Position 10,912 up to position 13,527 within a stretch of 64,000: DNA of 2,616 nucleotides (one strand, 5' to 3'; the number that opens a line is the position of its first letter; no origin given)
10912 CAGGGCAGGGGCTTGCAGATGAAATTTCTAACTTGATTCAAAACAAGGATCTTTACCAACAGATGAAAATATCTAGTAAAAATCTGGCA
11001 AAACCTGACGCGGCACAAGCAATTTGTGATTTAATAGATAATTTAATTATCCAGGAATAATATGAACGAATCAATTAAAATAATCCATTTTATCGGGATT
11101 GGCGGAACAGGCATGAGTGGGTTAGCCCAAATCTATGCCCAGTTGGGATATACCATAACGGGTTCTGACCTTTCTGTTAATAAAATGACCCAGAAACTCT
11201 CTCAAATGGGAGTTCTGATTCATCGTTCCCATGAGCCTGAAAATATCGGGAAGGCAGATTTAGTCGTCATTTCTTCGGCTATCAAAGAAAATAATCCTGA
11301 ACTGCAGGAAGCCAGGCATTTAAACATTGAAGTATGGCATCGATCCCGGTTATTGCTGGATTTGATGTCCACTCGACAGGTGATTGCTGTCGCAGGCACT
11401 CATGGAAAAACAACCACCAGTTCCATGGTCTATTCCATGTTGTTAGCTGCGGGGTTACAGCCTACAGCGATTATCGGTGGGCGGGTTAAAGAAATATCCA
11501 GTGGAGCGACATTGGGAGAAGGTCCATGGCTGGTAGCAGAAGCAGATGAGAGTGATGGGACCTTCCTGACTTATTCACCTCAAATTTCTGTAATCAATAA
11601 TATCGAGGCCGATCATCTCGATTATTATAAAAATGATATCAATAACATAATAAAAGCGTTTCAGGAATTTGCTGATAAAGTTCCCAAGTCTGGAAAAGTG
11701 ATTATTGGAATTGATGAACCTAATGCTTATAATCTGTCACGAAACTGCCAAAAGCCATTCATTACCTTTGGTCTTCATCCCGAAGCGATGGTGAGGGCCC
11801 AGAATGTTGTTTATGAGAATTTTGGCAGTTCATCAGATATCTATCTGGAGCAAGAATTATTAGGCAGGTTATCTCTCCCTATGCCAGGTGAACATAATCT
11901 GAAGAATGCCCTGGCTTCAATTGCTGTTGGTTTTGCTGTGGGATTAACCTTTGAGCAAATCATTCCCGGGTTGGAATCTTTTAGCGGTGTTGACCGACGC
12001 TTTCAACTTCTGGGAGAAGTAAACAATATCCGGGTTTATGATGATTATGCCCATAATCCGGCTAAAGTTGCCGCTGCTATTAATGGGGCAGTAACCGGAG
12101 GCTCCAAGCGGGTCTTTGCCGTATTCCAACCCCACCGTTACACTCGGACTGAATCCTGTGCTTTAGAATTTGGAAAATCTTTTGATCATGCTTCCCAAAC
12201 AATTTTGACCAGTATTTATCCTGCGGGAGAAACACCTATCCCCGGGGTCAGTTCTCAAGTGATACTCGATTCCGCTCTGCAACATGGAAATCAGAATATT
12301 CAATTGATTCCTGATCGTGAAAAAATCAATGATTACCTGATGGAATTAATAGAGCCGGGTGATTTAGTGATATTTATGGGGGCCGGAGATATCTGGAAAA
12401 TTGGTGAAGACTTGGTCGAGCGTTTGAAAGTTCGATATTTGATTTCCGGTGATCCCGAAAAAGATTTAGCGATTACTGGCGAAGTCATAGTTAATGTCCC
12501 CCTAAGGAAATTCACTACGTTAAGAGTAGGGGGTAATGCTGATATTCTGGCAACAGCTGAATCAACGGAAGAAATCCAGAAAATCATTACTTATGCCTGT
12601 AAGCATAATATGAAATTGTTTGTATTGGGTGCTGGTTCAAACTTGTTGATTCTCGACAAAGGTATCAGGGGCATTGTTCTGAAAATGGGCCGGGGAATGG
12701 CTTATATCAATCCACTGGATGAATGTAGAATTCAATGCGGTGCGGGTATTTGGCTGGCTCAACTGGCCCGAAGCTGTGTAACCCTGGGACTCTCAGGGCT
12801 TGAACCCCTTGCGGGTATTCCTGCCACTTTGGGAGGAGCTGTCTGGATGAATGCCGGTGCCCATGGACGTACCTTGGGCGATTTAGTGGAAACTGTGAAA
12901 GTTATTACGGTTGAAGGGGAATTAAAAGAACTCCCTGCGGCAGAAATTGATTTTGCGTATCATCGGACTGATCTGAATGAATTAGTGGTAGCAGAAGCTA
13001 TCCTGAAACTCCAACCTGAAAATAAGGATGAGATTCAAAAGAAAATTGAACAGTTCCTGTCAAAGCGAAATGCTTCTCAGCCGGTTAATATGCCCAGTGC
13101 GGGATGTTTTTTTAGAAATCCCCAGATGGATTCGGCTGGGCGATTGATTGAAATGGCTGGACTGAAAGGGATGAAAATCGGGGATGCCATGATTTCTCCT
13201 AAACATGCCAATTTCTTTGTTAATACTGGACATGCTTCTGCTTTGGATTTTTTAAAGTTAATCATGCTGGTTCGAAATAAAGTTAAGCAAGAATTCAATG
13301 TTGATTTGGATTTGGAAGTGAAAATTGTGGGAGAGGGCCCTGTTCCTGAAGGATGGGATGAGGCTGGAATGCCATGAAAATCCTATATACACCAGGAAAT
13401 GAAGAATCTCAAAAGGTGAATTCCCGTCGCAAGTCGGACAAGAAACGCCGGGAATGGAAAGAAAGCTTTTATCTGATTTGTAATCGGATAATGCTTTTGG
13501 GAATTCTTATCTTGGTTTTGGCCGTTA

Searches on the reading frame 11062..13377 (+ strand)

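Call 56: search_protein_families(library=ncbifam, proteins=[window:11062-13377:+], max_evalue=0.01)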
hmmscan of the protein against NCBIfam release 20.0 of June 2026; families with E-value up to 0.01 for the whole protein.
window:11062-13377:+ (771 aa): 39 families (the best 25 are shown)
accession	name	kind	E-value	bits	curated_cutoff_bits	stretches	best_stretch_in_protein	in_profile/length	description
TIGR01082.1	murC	equivalog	1.5e-141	472.5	335.1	1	8-451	2-448/449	UDP-N-acetylmuramate--L-alanine ligase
NF010480.0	PRK13905.1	equivalog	1.8e-97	325.8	259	1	471-758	12-300/303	UDP-N-acetylmuramate dehydrogenase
NF011171.0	PRK14573.1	equivalog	1.6e-86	290.9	1015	1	7-452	6-445/809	bifunctional UDP-N-acetylmuramate--L-alanine ligase/D-alanine--D-alanine ligase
TIGR00179.1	murB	equivalog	1.6e-68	231.1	144.5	1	481-757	1-290/290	UDP-N-acetylmuramate dehydrogenase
TIGR01081.1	mpl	equivalog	9.9e-63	212.7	388.7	1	8-456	2-448/448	UDP-N-acetylmuramate:L-alanyl-gamma-D-glutamyl-meso-diaminopimelate ligase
NF011245.0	PRK14651.1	equivalog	2.4e-61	207.3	224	1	477-754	5-265/273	UDP-N-acetylmuramate dehydrogenase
NF010479.0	PRK13904.1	equivalog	1.7e-45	155.5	273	1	481-756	8-258/258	UDP-N-acetylmuramate dehydrogenase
NF010478.0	PRK13903.1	equivalog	3e-38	131.6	231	2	472-653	12-196/362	UDP-N-acetylmuramate dehydrogenase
TIGR01087.1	murD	equivalog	2.8e-37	128.8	211.95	1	8-341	2-336/441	UDP-N-acetylmuramoyl-L-alanine--D-glutamate ligase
NF000755.0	PRK00046.1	equivalog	4.8e-37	127.4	277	2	477-635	6-166/343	UDP-N-acetylmuramate dehydrogenase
NF011242.0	PRK14648.1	equivalog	2.5e-35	122.3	426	2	477-625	14-168/354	UDP-N-acetylmuramate dehydrogenase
NF001126.0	PRK00139.1-4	equivalog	7.1e-34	117.2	373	2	175-443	196-459/486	UDP-N-acetylmuramoyl-L-alanyl-D-glutamate--2,6-diaminopimelate ligase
NF053645.1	pMurC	equivalog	8.4e-32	110.5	560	3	10-135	3-132/492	pseudomurein biosynthesis peptide ligase pMurC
NF001124.0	PRK00139.1-2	equivalog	1.3e-27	96.7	476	2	175-442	201-468/500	UDP-N-acetylmuramoyl-L-alanyl-D-glutamate--2,6-diaminopimelate ligase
TIGR01085.1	murE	subfamily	2.9e-27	95.7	257.3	2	175-443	180-448/472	UDP-N-acetylmuramyl-tripeptide synthetase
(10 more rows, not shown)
